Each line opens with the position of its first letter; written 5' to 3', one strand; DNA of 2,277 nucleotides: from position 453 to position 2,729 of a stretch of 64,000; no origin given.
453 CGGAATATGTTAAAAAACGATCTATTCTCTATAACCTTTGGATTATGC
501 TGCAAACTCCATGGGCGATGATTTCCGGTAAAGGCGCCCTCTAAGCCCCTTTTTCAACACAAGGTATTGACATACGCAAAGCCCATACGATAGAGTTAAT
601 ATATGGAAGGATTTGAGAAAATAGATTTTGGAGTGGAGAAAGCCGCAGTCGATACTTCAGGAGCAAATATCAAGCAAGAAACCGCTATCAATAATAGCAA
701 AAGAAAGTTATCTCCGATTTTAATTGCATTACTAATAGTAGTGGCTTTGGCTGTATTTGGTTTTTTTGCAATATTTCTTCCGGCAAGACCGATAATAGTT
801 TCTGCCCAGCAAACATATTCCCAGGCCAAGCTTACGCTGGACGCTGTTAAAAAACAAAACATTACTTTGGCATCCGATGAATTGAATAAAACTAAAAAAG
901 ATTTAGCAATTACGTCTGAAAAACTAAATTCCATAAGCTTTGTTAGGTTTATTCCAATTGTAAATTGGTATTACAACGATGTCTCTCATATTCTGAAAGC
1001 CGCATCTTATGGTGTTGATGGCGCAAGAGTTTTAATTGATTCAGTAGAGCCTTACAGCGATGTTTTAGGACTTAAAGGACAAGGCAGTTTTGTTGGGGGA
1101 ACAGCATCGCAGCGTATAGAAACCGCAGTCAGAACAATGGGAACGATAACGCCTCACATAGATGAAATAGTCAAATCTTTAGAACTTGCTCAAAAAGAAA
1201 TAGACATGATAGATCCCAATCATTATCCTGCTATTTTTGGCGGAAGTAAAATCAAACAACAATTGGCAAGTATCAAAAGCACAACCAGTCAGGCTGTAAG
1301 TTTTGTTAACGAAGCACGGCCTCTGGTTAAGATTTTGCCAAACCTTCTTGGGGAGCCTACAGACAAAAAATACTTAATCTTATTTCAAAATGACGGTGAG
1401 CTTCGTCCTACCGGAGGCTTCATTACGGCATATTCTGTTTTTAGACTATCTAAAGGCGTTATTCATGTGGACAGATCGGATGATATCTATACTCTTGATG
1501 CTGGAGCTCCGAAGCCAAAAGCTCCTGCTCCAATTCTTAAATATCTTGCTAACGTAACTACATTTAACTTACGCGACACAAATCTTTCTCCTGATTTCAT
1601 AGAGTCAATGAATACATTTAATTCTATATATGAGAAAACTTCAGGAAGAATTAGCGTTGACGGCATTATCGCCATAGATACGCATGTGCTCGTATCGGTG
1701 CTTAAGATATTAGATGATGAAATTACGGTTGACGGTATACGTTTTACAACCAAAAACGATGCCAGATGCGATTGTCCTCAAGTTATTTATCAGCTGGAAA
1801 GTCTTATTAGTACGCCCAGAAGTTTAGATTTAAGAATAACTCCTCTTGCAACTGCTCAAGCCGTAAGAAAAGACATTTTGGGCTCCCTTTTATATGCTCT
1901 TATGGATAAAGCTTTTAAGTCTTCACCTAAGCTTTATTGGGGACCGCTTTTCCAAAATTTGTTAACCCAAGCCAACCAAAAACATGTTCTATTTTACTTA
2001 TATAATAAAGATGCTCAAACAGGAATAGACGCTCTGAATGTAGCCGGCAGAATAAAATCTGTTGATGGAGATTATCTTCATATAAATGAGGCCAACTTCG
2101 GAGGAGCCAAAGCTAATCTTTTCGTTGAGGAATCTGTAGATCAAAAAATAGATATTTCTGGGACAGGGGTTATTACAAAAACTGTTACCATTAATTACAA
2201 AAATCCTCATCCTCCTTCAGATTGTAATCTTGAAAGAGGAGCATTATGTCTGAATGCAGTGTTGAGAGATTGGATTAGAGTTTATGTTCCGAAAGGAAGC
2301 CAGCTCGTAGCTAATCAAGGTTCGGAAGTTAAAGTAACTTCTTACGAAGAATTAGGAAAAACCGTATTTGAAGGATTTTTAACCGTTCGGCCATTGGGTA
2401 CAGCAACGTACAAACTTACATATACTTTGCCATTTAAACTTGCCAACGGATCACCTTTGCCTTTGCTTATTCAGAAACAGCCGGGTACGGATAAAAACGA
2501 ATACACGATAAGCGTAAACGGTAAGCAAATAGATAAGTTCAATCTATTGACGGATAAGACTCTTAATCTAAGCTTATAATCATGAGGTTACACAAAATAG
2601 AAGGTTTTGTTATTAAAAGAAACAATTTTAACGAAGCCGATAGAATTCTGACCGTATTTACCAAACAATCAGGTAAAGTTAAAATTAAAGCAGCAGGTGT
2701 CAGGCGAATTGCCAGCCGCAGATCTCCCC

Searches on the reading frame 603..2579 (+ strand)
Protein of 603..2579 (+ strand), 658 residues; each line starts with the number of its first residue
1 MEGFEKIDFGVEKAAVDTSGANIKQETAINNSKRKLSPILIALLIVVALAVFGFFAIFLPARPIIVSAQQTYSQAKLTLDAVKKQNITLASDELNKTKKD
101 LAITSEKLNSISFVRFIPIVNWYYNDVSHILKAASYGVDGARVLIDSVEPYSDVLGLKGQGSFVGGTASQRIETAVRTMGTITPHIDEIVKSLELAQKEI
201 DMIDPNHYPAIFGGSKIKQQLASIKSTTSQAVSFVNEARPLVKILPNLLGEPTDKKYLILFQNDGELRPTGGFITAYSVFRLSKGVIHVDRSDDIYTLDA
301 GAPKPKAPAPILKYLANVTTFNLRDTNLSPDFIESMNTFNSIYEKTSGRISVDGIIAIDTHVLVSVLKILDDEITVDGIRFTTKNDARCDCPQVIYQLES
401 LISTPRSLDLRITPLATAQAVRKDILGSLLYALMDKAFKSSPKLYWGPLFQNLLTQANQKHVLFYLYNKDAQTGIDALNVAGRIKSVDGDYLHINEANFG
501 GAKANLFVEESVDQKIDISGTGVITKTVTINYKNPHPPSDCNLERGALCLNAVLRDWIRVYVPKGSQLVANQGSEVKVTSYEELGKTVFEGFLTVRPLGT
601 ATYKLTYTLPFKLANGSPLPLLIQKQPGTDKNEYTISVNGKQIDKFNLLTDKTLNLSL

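Call 63: find_encoding_contigs(protein=window:603-2579:+, flank=10000, max_places=1)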
Protein window:603-2579:+ (658 aa): no gene with exactly this product is on record in the collection.

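Call 78: search_protein_families(library=pfam, proteins=[window:603-2579:+], max_evalue=0.001)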
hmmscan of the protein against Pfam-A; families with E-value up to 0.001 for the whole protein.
window:603-2579:+ (658 aa): 1 family
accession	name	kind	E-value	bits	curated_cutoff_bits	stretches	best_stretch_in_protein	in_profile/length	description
PF13196.11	DUF4012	-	4.8e-22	79.5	28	1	254-385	3-134/144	Protein of unknown function (DUF4012)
